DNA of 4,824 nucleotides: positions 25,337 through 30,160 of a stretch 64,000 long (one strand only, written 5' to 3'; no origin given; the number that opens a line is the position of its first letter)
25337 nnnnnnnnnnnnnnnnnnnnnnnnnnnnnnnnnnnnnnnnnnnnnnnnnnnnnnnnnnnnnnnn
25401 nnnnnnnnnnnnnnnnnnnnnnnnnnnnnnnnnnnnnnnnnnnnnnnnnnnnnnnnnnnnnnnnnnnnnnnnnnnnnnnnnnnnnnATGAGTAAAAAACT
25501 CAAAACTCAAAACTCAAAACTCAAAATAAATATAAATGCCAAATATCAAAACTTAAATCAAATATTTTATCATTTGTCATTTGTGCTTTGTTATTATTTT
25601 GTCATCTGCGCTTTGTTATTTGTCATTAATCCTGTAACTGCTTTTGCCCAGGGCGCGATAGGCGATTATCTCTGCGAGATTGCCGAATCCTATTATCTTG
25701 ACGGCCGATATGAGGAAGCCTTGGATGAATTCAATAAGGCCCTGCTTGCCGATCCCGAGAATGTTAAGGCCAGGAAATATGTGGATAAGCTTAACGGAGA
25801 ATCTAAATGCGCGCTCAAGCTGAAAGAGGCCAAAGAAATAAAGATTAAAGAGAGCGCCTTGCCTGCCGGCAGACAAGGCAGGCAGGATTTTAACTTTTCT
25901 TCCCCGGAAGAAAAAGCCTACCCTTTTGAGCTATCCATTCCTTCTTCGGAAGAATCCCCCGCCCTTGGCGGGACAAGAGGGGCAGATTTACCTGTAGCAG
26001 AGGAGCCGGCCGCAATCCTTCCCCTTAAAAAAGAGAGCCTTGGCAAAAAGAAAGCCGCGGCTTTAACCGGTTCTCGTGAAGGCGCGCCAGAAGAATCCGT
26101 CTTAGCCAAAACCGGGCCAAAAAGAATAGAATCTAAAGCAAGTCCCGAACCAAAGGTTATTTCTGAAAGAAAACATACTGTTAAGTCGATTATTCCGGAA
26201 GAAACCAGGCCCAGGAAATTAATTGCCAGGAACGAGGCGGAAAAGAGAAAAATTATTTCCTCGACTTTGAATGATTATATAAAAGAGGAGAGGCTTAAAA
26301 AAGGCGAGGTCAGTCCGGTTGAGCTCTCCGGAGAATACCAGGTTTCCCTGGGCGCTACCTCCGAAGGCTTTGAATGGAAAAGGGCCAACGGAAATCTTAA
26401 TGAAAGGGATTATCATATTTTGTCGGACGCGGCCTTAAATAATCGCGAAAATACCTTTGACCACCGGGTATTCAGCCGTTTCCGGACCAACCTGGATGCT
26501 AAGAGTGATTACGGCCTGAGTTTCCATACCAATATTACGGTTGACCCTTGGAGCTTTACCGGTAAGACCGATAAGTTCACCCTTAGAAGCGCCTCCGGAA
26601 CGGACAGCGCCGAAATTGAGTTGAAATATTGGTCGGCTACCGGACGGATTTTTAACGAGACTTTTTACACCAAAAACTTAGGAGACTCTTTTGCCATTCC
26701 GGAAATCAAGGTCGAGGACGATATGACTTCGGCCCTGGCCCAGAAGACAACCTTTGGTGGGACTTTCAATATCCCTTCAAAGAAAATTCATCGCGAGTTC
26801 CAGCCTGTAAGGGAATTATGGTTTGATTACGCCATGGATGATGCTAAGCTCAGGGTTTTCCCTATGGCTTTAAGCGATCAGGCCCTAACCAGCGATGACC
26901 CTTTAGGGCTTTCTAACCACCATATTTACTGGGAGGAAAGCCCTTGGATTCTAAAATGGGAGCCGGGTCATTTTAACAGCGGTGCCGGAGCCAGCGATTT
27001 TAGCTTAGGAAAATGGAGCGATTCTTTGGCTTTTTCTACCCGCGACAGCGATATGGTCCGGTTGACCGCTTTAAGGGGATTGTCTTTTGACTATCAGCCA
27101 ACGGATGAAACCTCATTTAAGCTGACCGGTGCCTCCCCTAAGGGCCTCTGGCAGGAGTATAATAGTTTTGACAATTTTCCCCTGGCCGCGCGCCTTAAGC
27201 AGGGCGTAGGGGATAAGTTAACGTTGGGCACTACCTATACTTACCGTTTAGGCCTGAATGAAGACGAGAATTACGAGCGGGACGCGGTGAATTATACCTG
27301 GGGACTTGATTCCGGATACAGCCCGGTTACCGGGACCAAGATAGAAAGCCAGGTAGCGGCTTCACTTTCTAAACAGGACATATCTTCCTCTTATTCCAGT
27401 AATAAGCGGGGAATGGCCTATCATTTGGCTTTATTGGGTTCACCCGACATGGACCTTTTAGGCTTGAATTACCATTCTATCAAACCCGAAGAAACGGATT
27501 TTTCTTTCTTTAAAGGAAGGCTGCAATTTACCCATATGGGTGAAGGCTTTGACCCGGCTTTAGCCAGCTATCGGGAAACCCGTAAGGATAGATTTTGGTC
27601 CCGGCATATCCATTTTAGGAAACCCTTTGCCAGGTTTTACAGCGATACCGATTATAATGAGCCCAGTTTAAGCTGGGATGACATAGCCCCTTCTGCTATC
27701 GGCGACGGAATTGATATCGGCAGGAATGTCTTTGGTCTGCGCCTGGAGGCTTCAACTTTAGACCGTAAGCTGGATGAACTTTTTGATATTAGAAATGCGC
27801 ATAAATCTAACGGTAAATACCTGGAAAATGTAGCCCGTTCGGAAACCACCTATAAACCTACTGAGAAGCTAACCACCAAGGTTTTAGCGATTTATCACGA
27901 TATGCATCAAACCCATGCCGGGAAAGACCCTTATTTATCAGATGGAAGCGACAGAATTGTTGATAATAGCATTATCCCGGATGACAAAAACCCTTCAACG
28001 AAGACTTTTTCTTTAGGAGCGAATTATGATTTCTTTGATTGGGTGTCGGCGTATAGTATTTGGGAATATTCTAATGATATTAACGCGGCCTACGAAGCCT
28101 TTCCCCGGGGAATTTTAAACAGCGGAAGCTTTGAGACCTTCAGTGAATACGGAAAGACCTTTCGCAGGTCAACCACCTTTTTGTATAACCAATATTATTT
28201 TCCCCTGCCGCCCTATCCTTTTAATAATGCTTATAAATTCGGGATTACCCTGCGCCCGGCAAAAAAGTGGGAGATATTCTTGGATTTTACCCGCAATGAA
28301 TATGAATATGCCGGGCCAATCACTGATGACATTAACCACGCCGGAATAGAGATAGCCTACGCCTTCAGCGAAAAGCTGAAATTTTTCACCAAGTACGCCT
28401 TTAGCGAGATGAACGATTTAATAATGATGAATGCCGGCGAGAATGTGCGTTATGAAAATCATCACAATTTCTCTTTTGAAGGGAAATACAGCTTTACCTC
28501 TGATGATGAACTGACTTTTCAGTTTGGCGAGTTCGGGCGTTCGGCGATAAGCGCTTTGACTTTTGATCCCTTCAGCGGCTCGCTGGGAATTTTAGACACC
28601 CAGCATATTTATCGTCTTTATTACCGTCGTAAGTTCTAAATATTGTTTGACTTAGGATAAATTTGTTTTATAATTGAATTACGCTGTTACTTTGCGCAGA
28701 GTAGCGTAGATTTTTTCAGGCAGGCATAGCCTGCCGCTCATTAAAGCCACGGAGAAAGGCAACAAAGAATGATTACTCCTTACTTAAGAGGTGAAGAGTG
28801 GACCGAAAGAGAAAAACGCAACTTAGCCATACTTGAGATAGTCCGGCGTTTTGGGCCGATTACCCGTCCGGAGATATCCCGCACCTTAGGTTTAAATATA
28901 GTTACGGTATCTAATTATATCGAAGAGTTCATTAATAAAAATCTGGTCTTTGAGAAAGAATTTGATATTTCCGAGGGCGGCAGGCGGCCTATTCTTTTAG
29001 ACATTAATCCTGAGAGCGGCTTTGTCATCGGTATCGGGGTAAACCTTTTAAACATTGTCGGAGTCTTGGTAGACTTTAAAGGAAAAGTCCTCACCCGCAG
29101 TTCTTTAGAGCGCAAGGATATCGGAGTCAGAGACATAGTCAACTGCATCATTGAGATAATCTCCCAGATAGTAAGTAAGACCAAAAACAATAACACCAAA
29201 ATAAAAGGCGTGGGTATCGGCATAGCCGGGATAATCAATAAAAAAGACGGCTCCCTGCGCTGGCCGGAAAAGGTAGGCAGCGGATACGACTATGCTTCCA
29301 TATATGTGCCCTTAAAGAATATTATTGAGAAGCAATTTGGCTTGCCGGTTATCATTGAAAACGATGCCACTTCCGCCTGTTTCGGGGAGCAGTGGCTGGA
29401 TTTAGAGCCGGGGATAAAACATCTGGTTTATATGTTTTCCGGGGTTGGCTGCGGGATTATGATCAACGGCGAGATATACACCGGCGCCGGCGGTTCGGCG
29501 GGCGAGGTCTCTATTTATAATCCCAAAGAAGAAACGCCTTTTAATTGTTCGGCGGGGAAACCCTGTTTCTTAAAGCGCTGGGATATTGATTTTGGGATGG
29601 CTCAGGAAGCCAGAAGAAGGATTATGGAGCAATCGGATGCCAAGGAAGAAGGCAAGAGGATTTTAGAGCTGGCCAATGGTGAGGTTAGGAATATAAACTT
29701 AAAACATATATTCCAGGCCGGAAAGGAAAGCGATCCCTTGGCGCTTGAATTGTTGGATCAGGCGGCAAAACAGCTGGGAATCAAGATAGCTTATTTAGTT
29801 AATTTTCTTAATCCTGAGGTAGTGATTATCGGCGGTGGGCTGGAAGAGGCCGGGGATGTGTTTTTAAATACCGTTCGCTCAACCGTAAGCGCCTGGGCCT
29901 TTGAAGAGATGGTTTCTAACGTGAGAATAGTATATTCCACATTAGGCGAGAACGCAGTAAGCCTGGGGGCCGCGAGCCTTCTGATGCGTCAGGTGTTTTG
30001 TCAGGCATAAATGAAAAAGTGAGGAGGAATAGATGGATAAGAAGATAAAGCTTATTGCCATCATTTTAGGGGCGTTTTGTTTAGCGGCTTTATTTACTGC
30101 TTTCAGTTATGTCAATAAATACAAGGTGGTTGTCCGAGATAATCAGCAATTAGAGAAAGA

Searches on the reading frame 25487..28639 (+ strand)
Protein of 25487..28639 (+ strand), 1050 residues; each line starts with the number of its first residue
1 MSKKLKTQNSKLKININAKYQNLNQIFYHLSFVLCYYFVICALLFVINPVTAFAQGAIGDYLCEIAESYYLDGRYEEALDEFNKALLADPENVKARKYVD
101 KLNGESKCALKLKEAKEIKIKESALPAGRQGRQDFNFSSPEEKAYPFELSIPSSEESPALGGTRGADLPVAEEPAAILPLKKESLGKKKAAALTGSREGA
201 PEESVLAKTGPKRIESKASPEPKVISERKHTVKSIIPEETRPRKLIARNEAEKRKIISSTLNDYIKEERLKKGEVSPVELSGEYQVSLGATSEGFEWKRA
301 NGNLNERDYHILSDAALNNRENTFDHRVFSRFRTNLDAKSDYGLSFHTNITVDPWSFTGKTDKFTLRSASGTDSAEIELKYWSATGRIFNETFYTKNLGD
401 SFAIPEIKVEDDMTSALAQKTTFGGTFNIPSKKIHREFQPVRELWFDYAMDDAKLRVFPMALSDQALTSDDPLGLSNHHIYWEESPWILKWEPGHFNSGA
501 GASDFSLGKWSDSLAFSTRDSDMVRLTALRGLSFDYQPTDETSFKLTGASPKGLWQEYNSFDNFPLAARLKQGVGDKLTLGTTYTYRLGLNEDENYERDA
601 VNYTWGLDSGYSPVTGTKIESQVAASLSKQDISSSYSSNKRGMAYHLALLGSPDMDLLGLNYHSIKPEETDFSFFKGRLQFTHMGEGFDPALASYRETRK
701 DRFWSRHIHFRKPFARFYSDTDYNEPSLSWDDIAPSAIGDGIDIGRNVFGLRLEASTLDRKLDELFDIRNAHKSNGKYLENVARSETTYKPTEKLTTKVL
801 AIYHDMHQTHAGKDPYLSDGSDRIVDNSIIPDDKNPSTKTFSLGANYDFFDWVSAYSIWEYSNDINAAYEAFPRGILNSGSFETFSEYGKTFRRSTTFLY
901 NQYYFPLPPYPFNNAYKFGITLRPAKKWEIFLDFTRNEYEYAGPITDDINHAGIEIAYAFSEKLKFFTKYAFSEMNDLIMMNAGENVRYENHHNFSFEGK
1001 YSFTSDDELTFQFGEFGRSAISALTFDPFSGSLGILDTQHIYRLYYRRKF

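Call 13: search_protein_families(library=pfam, proteins=[window:25487-28639:+], max_evalue=0.01)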
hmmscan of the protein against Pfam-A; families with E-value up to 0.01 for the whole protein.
window:25487-28639:+ (1050 aa): 4 families
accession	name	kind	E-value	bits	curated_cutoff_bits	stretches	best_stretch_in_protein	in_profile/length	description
PF07719.23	TPR_2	-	7.8e-06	26.1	27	1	60-92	2-34/34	Tetratricopeptide repeat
PF00515.34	TPR_1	-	0.00031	20.9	27.8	1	61-92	3-34/34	Tetratricopeptide repeat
PF13414.12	TPR_11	-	0.0031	17.6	26.8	1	68-95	3-30/42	TPR repeat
PF09244.16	Suc_Porlyase_C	-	0.0063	17.4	23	0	997-1043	2-47/67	Sucrose phosphorylase, C-terminal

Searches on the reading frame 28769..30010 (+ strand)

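Call 13: search_protein_families(library=pfam, proteins=[window:28769-30010:+], max_evalue=0.01)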
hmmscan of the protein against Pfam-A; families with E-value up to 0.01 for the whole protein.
window:28769-30010:+ (413 aa): 2 families
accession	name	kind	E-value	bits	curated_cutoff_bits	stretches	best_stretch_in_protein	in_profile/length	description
PF00480.26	ROK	-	5.6e-42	144.7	22.9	1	93-406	8-292/294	ROK family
PF13412.12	HTH_24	-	0.00011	22.1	21.9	1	16-60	3-47/48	Winged helix-turn-helix DNA-binding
